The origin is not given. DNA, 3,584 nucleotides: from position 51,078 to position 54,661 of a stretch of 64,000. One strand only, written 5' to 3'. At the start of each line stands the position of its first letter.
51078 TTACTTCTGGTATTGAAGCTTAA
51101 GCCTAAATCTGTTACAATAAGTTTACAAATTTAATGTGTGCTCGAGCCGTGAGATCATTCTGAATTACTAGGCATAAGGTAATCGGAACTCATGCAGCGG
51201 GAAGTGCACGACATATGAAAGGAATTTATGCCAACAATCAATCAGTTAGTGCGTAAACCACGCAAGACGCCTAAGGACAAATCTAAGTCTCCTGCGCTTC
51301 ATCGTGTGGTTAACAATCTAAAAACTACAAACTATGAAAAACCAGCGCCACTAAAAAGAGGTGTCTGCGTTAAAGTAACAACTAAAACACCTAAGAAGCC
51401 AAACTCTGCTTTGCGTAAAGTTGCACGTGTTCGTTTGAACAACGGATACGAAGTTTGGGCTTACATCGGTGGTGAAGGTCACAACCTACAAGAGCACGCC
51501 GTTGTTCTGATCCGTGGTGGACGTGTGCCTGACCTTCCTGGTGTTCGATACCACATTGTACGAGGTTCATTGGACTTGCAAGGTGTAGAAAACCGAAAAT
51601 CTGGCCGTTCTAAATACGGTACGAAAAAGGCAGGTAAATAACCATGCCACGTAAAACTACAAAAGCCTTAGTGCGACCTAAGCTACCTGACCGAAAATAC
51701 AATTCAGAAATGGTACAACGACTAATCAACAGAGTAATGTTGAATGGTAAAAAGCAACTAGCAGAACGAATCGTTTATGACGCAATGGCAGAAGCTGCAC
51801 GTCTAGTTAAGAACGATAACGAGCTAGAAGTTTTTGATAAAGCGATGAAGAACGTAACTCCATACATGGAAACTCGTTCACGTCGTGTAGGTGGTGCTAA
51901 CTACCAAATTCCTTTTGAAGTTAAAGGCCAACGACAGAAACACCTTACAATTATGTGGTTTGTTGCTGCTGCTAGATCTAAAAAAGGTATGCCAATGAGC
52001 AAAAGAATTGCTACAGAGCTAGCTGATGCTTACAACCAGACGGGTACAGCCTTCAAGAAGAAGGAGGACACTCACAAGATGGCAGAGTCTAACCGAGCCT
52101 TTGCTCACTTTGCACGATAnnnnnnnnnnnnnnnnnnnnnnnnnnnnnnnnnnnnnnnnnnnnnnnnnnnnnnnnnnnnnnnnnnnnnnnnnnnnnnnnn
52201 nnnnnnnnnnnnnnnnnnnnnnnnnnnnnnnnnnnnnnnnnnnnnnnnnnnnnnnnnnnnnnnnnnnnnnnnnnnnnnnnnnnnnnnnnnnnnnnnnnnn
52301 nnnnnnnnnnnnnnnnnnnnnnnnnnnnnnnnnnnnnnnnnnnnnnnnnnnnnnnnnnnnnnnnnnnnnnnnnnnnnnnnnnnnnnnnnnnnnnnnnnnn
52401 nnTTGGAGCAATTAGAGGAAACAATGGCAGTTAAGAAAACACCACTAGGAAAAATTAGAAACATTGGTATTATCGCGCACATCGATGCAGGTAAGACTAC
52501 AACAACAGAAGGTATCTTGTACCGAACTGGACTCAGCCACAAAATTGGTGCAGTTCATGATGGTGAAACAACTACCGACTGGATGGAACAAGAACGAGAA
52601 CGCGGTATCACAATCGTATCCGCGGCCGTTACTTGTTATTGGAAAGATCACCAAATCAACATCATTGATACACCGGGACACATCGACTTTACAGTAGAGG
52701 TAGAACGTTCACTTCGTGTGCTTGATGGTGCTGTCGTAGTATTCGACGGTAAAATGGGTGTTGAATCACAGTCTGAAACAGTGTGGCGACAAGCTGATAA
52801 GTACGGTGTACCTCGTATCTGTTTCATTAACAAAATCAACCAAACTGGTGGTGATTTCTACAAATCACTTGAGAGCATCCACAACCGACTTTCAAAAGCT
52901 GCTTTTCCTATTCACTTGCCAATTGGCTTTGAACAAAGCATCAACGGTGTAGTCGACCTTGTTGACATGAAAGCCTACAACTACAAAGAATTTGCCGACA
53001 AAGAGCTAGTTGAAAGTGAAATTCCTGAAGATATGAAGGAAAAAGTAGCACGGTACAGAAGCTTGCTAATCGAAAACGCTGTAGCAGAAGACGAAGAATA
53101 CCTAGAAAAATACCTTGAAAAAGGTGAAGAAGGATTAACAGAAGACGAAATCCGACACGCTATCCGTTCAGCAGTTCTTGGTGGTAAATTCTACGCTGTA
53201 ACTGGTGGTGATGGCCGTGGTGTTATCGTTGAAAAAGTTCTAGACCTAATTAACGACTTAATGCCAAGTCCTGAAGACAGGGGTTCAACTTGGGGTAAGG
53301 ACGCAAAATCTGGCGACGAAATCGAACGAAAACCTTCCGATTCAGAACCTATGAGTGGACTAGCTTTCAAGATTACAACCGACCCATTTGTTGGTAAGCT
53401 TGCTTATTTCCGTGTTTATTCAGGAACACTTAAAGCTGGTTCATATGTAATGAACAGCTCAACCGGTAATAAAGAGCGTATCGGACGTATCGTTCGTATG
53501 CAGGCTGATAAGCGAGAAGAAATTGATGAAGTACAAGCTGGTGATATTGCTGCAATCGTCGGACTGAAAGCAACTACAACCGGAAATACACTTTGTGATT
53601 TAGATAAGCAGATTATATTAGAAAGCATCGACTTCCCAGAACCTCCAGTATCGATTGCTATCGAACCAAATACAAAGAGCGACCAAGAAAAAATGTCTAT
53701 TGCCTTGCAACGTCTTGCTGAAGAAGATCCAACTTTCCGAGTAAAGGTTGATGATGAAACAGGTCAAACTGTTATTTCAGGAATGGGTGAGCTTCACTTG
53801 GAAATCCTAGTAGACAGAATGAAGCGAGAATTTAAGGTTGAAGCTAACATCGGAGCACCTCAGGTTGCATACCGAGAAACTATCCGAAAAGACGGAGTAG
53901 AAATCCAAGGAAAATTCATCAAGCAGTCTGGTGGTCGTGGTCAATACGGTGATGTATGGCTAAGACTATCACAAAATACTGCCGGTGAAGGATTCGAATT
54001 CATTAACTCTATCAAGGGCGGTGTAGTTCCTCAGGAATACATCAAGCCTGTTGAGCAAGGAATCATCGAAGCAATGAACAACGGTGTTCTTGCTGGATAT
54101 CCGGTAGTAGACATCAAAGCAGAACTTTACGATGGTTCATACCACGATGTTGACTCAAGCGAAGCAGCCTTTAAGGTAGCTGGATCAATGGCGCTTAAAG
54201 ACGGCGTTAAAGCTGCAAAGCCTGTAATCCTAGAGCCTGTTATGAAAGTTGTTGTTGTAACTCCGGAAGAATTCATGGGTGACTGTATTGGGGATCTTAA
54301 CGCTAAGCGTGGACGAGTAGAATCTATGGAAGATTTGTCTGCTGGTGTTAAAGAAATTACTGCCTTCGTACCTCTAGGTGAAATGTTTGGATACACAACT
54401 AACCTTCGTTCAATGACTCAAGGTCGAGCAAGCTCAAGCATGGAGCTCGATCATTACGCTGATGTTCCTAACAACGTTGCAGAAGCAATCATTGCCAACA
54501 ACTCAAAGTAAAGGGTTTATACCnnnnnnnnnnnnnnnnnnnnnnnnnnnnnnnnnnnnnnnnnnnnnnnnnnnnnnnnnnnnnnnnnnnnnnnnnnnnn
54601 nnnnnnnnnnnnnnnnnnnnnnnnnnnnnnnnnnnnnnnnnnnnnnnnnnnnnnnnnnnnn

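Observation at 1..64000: About twenty unassignable ORFs, all on the + strand, occupy almost every junction between conserved housekeeping genes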

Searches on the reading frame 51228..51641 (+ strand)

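Call 19: search_protein_families(library=ncbifam, max_evalue=0.001, proteins=[window:51228-51641:+])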
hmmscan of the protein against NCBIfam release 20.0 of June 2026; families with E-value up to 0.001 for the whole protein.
window:51228-51641:+ (137 aa): 3 families
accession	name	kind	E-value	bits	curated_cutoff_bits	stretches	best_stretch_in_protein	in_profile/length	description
TIGR00981.1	rpsL_bact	equivalog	1.1e-61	206.2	112.95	1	1-135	1-122/124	30S ribosomal protein S12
TIGR00982.1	uS12_E_A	equivalog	8e-10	38.6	140.2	1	32-112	31-120/139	30S ribosomal protein S12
NF003254.0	PRK04211.1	equivalog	1.2e-09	37.8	196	1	26-112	32-127/146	30S ribosomal protein S12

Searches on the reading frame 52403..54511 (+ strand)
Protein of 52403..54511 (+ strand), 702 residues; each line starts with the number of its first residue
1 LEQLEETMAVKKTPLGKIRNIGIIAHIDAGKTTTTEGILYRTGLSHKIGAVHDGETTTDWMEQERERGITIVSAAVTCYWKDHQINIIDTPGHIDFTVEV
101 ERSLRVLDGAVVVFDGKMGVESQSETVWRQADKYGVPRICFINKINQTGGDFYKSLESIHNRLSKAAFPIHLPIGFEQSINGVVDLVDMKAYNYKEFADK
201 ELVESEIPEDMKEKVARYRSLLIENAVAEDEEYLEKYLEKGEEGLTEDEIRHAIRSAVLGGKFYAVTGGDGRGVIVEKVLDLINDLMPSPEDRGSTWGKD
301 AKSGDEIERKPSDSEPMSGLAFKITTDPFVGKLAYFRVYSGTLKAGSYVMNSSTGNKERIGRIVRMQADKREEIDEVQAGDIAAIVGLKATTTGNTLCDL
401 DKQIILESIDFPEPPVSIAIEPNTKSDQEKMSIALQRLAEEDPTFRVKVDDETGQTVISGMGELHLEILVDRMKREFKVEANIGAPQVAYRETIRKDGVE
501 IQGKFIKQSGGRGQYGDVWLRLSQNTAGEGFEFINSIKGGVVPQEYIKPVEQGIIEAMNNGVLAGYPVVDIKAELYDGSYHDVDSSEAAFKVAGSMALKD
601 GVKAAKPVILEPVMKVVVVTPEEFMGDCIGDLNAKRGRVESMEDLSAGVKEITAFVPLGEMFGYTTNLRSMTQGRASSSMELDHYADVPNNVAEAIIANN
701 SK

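Call 19: search_protein_families(library=ncbifam, max_evalue=0.001, proteins=[window:52403-54511:+])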
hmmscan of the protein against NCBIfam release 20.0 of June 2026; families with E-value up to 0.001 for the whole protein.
window:52403-54511:+ (702 aa): 32 families (the best 25 are shown)
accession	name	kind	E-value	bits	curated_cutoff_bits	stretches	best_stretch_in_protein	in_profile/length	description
TIGR00484.1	EF-G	equivalog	0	1028.9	659.4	1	11-701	3-690/691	elongation factor G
NF009381.0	PRK12740.1-5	subfamily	4e-242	805.5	583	1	12-700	3-685/692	elongation factor G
NF009891.0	PRK13351.1-1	equivalog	2.8e-167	558.3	597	1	15-700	6-677/681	elongation factor G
NF009377.1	PRK12740.1-1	equivalog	3.3e-152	508.4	890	1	14-696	9-698/700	elongation factor G-like protein EF-G2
NF058620.1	EFG2_Bacteroid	exception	6.2e-151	504.2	1000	2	17-522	8-505/717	elongation factor G2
NF009379.0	PRK12740.1-3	equivalog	9.8e-145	483.7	513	1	17-701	7-671/674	elongation factor G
NF012153.1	tet_protect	equivalog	2.1e-104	349.9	775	1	20-681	2-610/614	tetracycline resistance ribosomal protection protein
TIGR00490.1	aEF-2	equivalog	2.7e-99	333.2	738.45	3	279-504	246-479/720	elongation factor EF-2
NF000120.3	47473_otr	exception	3.1e-75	254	900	1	20-674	4-602/608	tetracycline resistance ribosomal protection protein Otr(A)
NF033148.1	tet_protect_M_W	exception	8e-75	252.4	1100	2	17-204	2-187/639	TetM/TetW/TetO/TetS family tetracycline resistance ribosomal protection protein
TIGR01394.1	TypA_BipA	equivalog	4e-72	243.3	757.3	3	18-162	1-143/594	translational GTPase TypA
NF012155.1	tet_protect_M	exception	7.9e-65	219.3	1420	2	17-165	2-150/639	tetracycline resistance ribosomal protection protein Tet(M)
NF009892.0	PRK13351.1-3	equivalog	8.8e-64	216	640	1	17-680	2-609/623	elongation factor G-like protein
NF001964.0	PRK00741.1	equivalog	1e-63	215.6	473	1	16-497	10-476/529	peptide chain release factor 3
NF012154.0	tet_protect_Q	exception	1e-55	189.3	1425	2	18-171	3-156/638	tetracycline resistance ribosomal protection protein Tet(Q)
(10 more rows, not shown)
